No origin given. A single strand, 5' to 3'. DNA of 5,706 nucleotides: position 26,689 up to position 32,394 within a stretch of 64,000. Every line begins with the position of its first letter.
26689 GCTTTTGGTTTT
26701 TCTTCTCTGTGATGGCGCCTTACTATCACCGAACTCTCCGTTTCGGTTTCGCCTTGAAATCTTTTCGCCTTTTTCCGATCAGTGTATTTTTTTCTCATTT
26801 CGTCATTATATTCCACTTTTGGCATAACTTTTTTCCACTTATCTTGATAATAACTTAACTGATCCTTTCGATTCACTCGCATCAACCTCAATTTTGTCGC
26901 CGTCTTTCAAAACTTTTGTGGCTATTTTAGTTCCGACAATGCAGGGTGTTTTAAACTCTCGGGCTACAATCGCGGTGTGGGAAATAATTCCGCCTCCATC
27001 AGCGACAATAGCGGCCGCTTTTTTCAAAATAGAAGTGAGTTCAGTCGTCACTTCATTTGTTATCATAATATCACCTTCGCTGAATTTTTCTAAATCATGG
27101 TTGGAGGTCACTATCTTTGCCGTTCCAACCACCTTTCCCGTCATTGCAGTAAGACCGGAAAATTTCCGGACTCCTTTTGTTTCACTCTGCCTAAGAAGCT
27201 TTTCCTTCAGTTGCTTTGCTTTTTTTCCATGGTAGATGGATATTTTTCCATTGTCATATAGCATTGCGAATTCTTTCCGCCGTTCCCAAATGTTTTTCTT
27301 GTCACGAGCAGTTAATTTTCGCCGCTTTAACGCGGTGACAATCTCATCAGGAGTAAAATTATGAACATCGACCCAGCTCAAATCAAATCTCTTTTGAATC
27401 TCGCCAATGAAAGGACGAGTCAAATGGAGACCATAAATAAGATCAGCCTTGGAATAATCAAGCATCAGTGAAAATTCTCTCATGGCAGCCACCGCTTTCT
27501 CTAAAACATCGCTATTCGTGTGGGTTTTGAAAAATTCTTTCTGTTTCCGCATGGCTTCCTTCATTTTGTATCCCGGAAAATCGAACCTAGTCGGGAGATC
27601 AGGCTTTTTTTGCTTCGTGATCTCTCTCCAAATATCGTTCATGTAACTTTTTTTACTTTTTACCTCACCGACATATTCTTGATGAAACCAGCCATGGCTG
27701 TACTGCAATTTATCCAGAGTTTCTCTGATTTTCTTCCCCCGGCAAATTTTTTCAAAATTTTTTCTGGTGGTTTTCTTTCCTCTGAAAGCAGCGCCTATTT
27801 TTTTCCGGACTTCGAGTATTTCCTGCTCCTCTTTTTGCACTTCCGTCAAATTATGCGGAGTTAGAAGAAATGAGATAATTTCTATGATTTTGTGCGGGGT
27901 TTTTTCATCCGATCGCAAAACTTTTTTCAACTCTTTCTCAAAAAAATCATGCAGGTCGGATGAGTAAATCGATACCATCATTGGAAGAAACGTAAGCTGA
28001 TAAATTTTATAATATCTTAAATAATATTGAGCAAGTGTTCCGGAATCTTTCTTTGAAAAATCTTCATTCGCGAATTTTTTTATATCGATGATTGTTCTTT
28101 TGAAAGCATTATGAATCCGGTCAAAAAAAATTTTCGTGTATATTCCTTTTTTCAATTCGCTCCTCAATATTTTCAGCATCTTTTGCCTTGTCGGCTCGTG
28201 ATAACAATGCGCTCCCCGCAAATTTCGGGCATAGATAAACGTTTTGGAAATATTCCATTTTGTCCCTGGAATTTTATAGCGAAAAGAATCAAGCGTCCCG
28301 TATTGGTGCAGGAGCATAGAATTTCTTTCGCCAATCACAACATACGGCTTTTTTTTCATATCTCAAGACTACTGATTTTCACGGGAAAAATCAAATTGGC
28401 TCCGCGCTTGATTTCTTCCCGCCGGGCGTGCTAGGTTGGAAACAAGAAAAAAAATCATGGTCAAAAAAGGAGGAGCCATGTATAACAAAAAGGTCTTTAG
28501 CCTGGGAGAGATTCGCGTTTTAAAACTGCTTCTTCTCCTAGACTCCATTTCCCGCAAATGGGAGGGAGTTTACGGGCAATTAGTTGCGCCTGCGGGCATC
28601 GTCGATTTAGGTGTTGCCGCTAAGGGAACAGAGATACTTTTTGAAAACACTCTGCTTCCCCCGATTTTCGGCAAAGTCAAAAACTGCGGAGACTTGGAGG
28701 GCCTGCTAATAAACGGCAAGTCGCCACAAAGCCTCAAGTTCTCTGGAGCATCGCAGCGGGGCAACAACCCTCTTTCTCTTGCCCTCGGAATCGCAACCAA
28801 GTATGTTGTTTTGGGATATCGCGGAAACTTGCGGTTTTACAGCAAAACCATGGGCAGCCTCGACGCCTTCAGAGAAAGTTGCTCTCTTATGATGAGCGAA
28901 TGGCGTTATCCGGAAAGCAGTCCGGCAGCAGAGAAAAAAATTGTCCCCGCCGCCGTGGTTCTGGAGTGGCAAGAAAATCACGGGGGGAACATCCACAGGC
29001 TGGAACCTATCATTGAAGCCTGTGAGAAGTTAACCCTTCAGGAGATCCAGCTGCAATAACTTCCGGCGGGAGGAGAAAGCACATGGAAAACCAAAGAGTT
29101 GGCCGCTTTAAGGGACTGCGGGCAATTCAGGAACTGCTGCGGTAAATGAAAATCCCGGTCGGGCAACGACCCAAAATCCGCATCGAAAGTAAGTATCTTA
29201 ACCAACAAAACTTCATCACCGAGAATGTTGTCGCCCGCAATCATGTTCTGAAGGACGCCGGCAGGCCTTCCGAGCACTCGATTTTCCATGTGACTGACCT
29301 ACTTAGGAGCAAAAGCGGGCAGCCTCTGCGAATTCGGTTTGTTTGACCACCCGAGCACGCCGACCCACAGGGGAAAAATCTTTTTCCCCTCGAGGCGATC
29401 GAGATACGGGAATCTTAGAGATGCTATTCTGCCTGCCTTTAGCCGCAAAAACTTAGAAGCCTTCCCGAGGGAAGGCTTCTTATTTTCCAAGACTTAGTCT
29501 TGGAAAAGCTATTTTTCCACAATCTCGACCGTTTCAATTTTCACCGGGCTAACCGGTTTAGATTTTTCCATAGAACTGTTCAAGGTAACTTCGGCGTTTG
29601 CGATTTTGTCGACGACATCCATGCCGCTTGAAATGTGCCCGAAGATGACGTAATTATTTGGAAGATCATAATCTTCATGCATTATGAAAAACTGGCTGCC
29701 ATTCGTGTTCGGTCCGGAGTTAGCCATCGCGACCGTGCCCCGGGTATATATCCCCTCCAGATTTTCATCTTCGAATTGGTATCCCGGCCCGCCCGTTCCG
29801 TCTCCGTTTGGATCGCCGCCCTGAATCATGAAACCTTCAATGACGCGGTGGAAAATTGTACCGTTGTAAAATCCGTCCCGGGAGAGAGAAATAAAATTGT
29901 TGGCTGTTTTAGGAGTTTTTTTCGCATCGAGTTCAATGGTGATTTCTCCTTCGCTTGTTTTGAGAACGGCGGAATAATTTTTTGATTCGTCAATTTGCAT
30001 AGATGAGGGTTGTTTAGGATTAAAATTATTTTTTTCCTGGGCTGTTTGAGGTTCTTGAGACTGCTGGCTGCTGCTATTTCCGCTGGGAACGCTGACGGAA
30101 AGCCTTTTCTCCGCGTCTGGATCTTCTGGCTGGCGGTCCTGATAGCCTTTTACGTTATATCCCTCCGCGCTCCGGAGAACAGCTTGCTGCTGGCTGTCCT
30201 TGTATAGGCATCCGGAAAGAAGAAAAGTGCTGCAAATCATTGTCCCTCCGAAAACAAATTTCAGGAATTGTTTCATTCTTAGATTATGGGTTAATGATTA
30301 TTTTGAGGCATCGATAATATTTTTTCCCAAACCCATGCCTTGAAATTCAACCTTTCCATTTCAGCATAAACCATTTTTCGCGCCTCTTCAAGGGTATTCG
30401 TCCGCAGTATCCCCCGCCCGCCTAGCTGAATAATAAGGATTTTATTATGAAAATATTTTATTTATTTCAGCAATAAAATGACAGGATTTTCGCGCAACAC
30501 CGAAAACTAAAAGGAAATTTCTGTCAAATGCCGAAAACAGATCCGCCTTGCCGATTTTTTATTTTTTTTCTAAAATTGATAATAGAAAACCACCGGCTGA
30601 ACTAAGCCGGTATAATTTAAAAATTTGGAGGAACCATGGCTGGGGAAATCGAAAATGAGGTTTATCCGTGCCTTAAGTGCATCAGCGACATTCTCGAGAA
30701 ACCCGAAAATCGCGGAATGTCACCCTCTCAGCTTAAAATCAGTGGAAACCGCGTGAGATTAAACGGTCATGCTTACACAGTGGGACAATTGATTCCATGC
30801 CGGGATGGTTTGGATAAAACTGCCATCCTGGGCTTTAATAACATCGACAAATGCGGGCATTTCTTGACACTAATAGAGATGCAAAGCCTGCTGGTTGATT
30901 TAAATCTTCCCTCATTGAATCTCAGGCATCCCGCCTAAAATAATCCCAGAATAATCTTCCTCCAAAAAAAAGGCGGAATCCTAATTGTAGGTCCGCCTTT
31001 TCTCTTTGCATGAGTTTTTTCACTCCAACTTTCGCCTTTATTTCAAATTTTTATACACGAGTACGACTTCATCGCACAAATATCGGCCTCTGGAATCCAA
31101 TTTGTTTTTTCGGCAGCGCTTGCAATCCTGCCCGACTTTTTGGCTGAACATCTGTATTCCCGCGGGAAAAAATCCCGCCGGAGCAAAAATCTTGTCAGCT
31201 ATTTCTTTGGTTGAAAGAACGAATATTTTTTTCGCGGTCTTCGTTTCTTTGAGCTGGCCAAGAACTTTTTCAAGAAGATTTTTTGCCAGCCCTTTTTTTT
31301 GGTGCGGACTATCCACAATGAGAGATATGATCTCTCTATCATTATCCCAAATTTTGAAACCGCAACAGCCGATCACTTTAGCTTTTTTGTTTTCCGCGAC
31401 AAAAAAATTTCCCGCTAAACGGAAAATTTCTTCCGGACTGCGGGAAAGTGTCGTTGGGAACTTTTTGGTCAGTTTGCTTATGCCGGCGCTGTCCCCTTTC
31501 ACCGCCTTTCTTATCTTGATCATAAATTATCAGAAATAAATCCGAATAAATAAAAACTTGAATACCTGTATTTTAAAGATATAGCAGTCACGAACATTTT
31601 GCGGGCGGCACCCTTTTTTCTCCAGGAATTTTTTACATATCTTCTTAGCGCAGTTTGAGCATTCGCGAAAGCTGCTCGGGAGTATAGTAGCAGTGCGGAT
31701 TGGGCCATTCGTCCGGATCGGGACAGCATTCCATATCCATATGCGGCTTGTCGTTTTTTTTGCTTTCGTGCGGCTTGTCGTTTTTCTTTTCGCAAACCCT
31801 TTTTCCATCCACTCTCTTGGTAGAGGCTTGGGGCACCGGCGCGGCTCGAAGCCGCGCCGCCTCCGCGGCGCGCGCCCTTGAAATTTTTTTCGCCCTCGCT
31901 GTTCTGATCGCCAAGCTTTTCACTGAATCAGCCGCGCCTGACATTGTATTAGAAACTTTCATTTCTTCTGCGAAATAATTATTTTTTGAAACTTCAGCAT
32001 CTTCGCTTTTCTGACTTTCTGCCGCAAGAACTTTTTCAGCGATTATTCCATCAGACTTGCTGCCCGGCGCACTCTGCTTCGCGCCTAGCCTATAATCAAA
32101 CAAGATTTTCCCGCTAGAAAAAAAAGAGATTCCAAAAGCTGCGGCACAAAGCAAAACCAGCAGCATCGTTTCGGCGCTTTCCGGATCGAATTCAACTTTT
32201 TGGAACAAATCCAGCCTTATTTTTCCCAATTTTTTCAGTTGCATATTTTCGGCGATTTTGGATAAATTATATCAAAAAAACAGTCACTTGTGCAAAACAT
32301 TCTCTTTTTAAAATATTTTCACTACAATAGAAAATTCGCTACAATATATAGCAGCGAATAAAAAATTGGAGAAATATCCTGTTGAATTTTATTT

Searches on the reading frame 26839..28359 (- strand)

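Call 74: search_protein_families(library=pfam, proteins=[window:26839-28359:-], max_evalue=0.001)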
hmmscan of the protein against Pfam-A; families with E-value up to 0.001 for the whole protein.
window:26839-28359:- (506 aa): 1 family
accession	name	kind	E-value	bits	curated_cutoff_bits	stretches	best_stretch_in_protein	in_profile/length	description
PF00391.29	PEP-utilizers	-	1.6e-20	72.9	23.1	1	426-496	1-71/72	PEP-utilising enzyme, mobile domain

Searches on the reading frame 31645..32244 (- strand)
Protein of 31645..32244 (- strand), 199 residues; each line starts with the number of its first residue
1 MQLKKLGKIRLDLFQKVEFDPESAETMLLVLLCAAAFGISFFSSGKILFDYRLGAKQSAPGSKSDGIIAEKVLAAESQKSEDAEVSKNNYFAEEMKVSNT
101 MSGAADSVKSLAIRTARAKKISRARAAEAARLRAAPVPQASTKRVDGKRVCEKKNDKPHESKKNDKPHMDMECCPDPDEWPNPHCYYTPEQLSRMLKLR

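Call 4: search_protein_families(library=pfam, proteins=[window:31645-32244:-], max_evalue=1)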
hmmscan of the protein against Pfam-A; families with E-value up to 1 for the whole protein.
window:31645-32244:- (199 aa): 0 families

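Call 5: search_protein_families(library=ncbifam, proteins=[window:31645-32244:-], max_evalue=1)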
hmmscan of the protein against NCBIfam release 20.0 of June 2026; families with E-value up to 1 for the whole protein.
window:31645-32244:- (199 aa): 0 families

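Call 53: find_encoding_contigs(protein=window:31645-32244:-, flank=10000, max_places=2)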
Protein window:31645-32244:- (199 aa): 23 contigs read that carry it; 2 places shown.
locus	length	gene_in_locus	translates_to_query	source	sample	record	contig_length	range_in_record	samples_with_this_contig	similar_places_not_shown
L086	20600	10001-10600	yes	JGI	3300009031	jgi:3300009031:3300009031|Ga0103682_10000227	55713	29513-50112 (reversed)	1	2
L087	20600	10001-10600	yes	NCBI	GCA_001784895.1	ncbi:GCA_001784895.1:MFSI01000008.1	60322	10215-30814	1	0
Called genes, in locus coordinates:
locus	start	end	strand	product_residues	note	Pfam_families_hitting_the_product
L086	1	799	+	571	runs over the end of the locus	PF00764:Arginosuc_synth, PF06508:QueC (weak), PF20979:Arginosuc_syn_C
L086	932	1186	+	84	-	PF09851:SHOCT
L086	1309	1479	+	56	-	PF04014:MazE_antitoxin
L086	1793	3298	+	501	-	PF10967:DUF2769, PF01645:Glu_synthase, PF01070:FMN_dh, PF00478:IMPDH, PF03060:NMO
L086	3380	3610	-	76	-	PF10967:DUF2769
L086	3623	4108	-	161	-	PF13473:Cupredoxin_1 (weak)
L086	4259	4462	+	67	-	-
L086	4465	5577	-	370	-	PF00149:Metallophos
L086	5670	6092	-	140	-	PF18936:DUF5684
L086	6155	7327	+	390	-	PF13386:DsbD_2, PF13473:Cupredoxin_1 (weak)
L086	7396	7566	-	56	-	-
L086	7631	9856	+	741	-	PF00403:HMA, PF00122:E1-E2_ATPase, PF00702:Hydrolase, PF08282:Hydrolase_3 (weak)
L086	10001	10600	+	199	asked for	-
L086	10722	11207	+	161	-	PF13673:Acetyltransf_10, PF00583:Acetyltransf_1, PF13508:Acetyltransf_7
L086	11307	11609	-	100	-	-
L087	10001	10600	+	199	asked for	-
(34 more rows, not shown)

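Call 60: list_cluster_members(proteins=[window:31645-32244:-, window:43387-44403:-, window:22684-23661:-, P0013, P0014])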
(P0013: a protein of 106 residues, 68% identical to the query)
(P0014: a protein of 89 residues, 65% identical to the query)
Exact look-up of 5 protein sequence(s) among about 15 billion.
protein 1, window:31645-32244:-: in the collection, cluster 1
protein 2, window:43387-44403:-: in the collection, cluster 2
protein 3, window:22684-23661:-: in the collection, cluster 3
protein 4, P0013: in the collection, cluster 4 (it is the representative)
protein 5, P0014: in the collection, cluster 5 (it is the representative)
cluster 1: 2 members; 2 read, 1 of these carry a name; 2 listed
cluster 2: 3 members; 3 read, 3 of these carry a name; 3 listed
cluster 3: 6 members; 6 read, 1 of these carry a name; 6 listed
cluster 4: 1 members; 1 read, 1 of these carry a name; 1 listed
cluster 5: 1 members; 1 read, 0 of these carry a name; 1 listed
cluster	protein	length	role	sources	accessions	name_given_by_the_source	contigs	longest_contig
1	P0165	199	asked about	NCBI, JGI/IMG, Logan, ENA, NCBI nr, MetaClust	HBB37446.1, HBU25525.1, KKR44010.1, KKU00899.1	MAG: hypothetical protein UX02_C0001G0347 [Candidatus Moranbacteria bacterium ... | MAG: hypothetical protein UT79_C0002G0050 [Candidatus Moranbacteria bacterium ... | status=active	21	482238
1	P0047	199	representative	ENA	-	-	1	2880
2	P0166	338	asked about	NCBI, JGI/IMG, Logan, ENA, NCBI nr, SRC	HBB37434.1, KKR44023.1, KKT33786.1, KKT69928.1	MAG: hypothetical protein UX02_C0001G0334 [Candidatus Moranbacteria bacterium ... | MAG: hypothetical protein UT79_C0002G0063 [Candidatus Moranbacteria bacterium ...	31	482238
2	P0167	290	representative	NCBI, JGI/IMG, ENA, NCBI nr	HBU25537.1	MAG TPA: hypothetical protein DEB07_04890 [Candidatus Moranbacteria bacterium] | hypothetical protein [Candidatus Moranbacteria bacterium]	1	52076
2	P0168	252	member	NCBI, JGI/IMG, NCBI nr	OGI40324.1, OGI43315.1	MAG: hypothetical protein A2374_04120 [Candidatus Moranbacteria bacterium ...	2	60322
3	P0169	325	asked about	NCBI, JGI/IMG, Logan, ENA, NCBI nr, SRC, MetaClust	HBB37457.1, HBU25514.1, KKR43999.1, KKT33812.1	MAG: hypothetical protein UX02_C0001G0358 [Candidatus Moranbacteria bacterium ... | MAG: hypothetical protein UT79_C0002G0039 [Candidatus Moranbacteria bacterium ... | \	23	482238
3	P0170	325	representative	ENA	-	-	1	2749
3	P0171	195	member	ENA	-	-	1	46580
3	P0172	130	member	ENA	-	-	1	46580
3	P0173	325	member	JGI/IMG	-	-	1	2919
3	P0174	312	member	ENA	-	-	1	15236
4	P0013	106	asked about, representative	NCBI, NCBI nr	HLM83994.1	MAG TPA: hypothetical protein VK254_02155 [Candidatus Bathyarchaeia archaeon] | hypothetical protein [Candidatus Bathyarchaeia archaeon]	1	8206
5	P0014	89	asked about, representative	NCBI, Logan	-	-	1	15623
